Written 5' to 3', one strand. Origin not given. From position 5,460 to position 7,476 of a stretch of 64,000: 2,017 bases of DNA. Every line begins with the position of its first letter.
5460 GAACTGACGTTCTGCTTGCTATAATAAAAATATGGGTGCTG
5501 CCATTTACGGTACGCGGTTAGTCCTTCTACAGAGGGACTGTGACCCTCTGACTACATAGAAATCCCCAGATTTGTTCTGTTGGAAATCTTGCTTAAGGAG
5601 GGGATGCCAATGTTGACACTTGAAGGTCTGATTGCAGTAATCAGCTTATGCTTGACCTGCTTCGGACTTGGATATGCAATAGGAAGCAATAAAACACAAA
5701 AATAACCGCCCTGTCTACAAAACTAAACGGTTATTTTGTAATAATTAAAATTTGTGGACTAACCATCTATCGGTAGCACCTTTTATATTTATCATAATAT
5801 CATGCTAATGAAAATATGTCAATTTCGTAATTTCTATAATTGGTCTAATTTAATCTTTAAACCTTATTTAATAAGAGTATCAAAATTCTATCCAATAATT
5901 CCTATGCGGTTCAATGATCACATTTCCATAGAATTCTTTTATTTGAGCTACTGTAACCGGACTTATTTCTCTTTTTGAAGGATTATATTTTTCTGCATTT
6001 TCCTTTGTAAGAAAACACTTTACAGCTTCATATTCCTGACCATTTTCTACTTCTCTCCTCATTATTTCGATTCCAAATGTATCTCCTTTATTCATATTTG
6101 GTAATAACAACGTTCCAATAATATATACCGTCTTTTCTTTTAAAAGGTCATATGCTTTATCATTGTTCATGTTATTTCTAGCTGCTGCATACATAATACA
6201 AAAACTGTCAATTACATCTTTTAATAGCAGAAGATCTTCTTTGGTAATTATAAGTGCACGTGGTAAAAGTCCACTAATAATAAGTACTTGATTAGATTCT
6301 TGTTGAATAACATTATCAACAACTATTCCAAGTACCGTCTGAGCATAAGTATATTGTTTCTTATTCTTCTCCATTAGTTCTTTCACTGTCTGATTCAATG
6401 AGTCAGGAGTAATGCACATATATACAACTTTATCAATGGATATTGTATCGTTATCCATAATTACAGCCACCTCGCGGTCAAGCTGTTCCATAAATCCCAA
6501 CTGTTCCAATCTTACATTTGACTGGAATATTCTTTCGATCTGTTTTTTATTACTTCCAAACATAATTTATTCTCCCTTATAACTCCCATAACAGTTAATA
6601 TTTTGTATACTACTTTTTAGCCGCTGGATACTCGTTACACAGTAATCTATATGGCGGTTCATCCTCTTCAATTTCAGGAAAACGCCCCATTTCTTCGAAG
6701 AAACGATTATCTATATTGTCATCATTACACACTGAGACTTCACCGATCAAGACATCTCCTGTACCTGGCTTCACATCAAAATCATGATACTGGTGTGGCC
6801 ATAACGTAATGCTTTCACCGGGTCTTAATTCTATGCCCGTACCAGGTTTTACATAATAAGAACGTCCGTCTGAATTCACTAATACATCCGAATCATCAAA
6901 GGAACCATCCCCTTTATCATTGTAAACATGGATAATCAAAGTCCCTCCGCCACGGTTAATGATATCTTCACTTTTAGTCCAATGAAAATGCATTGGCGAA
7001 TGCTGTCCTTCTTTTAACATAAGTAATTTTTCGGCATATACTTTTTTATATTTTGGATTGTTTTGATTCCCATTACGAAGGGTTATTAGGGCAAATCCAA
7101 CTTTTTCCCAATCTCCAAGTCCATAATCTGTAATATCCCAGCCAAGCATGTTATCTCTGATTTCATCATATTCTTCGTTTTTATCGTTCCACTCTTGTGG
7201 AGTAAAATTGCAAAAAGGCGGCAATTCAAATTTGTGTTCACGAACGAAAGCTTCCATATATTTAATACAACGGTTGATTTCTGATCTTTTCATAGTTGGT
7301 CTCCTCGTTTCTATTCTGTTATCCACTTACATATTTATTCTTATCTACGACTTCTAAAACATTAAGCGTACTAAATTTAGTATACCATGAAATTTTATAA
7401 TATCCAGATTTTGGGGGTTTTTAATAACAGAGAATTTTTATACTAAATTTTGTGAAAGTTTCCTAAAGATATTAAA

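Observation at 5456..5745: Autonomous small-peptide unit: consensus promoter, structured leader, 31-aa hydrophobic peptide, overlapping terminator (candidate type I toxin / holin-like toxin)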

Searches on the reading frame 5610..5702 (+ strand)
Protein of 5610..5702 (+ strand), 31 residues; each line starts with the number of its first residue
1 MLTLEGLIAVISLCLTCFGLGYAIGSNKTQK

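Call 4: search_protein_families(library=pfam, proteins=[window:5610-5702:+], max_evalue=1)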
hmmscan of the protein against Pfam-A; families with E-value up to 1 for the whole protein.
seq(31 aa): 1 family
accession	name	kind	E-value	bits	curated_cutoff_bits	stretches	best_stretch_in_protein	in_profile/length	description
PF25299.1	ZZ_ADA2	-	0.09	13.4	27.5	1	11-28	23-40/48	ADA2 ZZ-type zing finger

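Call 11: search_protein_families(library=ncbifam, proteins=[window:5610-5702:+], max_evalue=10)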
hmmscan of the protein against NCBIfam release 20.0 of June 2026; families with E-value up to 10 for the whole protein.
seq(31 aa): 0 families

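Call 14: find_encoding_contigs(protein=window:5610-5702:+, flank=6000, max_places=6)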
Protein seq(31 aa) (31 aa): no gene with exactly this product is on record in the collection.

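Call 16: find_related_loci(query=A1, collection=genome_contigs, flank=3000)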
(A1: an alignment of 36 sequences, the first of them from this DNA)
Query A1 (31 aa) in genome_contigs; peptide patterns used: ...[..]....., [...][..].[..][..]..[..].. (x = any residue, [..] = any of these).
575 stretches matched a pattern; 488 encode a relative of the query (tblastn E <= 1e-3); the best 80 are kept; 80 distinct loci.
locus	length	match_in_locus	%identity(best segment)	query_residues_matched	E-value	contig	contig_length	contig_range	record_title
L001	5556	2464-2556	97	1-31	4e-15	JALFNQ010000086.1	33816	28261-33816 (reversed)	MAG: Lachnospiraceae bacterium isolate SUG845 k141_187465, whole genome shotgun sequence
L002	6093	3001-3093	97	1-31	4e-15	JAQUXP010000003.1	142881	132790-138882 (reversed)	MAG: Lachnospiraceae bacterium isolate STD2_216 NODE_301_length_142881_cov_25.345728_Sandtown_D2, whole genome shotgun s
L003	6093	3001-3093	94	1-31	7e-15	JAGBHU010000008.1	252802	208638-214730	MAG: Coprococcus sp. isolate RGIG9131 Water_deer_Rectum.Co__c186482, whole genome shotgun sequence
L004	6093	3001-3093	94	1-31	1e-14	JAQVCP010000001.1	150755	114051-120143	MAG: Hespellia sp. isolate STD2_91 NODE_267_length_150755_cov_19.556782_Sandtown_D2, whole genome shotgun sequence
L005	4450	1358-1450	94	1-31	1e-14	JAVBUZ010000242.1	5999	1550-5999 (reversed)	MAG: Lachnospiraceae bacterium isolate EPI_MAG_00295 c_000002248601, whole genome shotgun sequence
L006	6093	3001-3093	90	1-31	2e-14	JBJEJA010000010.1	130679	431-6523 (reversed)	MAG: Lachnospiraceae bacterium isolate PUUB57_bin.006 NODE_17_length_130679_cov_26.128032, whole genome shotgun sequence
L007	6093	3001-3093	94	1-31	2e-14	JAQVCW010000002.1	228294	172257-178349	MAG: Lachnospiraceae bacterium isolate STD2_98 NODE_77_length_228294_cov_10.428392_Sandtown_D2, whole genome shotgun seq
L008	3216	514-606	90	1-31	3e-14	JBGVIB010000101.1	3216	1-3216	MAG: Lachnospiraceae bacterium isolate fecal_MAG_33 fecal_MAG_33_contig_0101, whole genome shotgun sequence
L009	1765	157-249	90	1-31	6e-14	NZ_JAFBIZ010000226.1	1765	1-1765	Faecalicatena contorta strain ET51 Prase_4_NODE_226_length_1765_cov_11.6331, whole genome shotgun sequence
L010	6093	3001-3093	87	1-31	7e-14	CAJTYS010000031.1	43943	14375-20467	MAG TPA_asm: uncultured Eubacteriales bacterium isolate MGBC119074 genome assembly, contig: MGBC119074.31, whole genome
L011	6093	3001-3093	87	1-31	7e-14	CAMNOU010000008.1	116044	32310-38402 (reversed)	MAG: uncultured Lachnospiraceae bacterium isolate SRR873598_bin.33_metaWRAP_v1.3_MAG genome assembly, contig: NODE.165_l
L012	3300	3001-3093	87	1-31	1e-13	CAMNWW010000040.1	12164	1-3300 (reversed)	MAG: uncultured Lachnospiraceae bacterium isolate SRR19792994_bin.75_metawrap_v1.3_MAG genome assembly, contig: ERZ12290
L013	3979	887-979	87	1-31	1e-13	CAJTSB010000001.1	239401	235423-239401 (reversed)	MAG TPA_asm: uncultured Lachnospiraceae bacterium isolate MGBC111479 genome assembly, contig: MGBC111479.1, whole genome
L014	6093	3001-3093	87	1-31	1e-13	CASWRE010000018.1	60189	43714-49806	MAG: uncultured Lachnospiraceae bacterium isolate S-Fe20_120416.42_1677756590 genome assembly, contig: NODE_313_length_6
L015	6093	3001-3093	87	1-31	1e-13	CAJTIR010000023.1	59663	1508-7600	Lachnospiraceae bacterium isolate C77 genome assembly, contig: MGBC000254.23, whole genome shotgun sequence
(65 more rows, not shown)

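Call 46: search_protein_families(library=pfam, alignment_id=A1, max_evalue=10)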
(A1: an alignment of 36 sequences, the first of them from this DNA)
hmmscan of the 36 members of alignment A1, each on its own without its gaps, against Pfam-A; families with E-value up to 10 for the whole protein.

A. member 1, seq(31 aa): 1 family
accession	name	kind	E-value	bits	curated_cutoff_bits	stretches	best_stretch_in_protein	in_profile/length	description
PF25299.1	ZZ_ADA2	-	0.09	13.4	27.5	1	11-28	23-40/48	ADA2 ZZ-type zing finger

B. families by the number of members that match (of 36 scanned): 6 families
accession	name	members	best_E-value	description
PF25299.1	ZZ_ADA2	6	0.035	ADA2 ZZ-type zing finger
PF06380.16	DUF1072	2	0.0032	Protein of unknown function (DUF1072)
PF18320.6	Csc2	2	0.14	Csc2 Crispr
PF11772.13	EpuA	1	0.02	DNA-directed RNA polymerase subunit beta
PF15854.10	GPR15L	1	0.06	G-protein coupled receptor ligand 15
PF00662.26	Proton_antipo_N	1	0.19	NADH-Ubiquinone oxidoreductase (complex I), chain 5 N-terminus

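Call 59: search_protein_representatives(alignment_id=A1)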
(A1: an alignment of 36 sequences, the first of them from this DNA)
Query: 36 sequences, 33 profile positions. Proteins with E-value up to 0.001 (for the whole library): 481; up to 1e-10: 112; up to 1e-30: 0. The best 150 are listed.
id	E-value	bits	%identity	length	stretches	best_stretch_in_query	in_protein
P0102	1.1e-17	79.2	-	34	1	1-33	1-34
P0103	1.1e-17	79.2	-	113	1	1-33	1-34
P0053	4.2e-17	77.3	-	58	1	1-32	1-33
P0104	1.9e-16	75.2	-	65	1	1-33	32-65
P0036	2.7e-16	74.7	-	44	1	1-30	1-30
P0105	3.2e-16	74.4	-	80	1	1-33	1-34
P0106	3.3e-16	74.4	-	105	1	1-33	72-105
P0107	4.4e-16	74.0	-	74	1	1-33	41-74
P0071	4.7e-16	73.9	-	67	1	1-30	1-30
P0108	5.1e-16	73.8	-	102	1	1-33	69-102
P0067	5.5e-16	73.7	-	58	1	1-33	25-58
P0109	7.3e-16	73.3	-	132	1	1-33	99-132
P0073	1.7e-15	72.1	-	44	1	1-31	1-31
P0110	1.8e-15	72.0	-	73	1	1-31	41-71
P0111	2.0e-15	71.9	-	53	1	1-33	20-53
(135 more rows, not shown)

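Call 67: search_protein_families(library=phrogs, proteins=[window:5610-5702:+], max_evalue=1)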
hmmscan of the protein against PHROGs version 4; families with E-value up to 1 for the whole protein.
seq(31 aa): 2 families
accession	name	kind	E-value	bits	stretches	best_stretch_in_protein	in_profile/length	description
phrog_1874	-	unknown function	0.07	14.2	1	6-31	4-28/59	-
phrog_12319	-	unknown function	0.1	13.4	1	6-31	13-38/61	-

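Call 68: search_solved_structures(query=A1, max_evalue=10)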
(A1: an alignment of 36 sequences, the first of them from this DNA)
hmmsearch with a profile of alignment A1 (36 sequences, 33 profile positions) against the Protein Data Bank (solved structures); distinct sequences matched with E-value up to 10: 15.
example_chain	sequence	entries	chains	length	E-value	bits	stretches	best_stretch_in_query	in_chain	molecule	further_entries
5ujq_A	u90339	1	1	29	0.36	13.4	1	9-29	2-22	Bacteriocin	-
9xj1_L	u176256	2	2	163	0.71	12.5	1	6-20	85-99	Photosystem I reaction center subunit XI, chloroplastic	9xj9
8wll_A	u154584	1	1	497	0.76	12.4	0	12-29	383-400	Synaptic vesicular amine transporter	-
5zji_L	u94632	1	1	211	1.1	12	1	6-20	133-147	Photosystem I reaction center subunit XI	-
8jsw_A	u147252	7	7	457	1.3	11.7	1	12-29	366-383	Synaptic vesicular amine transporter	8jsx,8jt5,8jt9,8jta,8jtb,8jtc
8t69_A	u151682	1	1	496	1.5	11.4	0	12-29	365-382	Synaptic vesicular amine transporter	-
8t6a_A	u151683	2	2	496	1.5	11.4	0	12-29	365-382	Synaptic vesicular amine transporter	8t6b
8wlj_A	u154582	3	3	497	1.7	11.3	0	12-29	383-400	Synaptic vesicular amine transporter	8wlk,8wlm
8ucj_A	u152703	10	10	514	1.7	11.3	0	12-29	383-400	Synaptic vesicular amine transporter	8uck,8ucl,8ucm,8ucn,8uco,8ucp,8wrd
8xit_A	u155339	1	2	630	1.9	11.2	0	12-29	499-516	OaVMAT2-BRIL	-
8x3k_A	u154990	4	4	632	1.9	11.2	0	12-29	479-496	Soluble cytochrome b562,Synaptic vesicular amine transporter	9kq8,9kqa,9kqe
8xoa_A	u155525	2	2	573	2.8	10.6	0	12-29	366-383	Synaptic vesicular amine transporter,Synaptic vesicular amine transporter,transporterA | Synaptic vesicular amine transporter,transporter B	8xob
8xo9_A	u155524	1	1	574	2.8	10.6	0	12-29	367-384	Synaptic vesicular amine transporter,Synaptic vesicular amine transporter,transporter A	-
8thr_A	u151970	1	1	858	4.7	9.9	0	12-29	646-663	fluorescent protein mVenus,Synaptic vesicular amine transporter,GFP nano body,Synaptic ves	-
9d93_Na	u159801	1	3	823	8.8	9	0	2-21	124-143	Tapemeasure protein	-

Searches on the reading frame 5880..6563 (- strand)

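Call 4: search_protein_families(library=pfam, proteins=[window:5880-6563:-], max_evalue=1)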
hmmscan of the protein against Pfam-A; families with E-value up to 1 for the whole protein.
window:5880-6563:- (227 aa): 4 families
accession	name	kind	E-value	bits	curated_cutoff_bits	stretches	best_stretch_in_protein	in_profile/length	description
PF20190.3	DUF6553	-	0.0069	16.7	25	1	56-130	107-184/188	Family of unknown function (DUF6553)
PF12646.12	DUF3783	-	0.011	16.2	27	1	43-67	25-49/56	Domain of unknown function (DUF3783)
PF12668.12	DUF3791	-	0.05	14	25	1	121-146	5-30/60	Protein of unknown function (DUF3791)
PF10294.15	Methyltransf_16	-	0.057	13.6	21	1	10-70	90-153/174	Lysine methyltransferase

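Call 11: search_protein_families(library=ncbifam, proteins=[window:5880-6563:-], max_evalue=10)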
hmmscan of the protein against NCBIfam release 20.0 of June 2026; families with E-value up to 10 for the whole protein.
window:5880-6563:- (227 aa): 0 families

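Call 67: search_protein_families(library=phrogs, proteins=[window:5880-6563:-], max_evalue=1)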
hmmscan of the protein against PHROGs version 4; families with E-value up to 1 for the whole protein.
window:5880-6563:- (227 aa): 1 family
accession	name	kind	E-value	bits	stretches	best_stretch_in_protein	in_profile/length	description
phrog_9699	-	unknown function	0.13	12.4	1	25-122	165-243/270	-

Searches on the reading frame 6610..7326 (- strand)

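Call 4: search_protein_families(library=pfam, proteins=[window:6610-7326:-], max_evalue=1)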
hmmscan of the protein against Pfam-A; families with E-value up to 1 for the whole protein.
window:6610-7326:- (238 aa): 2 families
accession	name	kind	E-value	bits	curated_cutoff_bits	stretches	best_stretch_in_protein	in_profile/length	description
PF07385.18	Lyx_isomer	-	2.2e-99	331.6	20.8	1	12-233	1-222/222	D-lyxose isomerase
PF06096.16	Baculo_8kDa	-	0.093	13.3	25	1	82-112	20-50/65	Baculoviridae 8.2 KDa protein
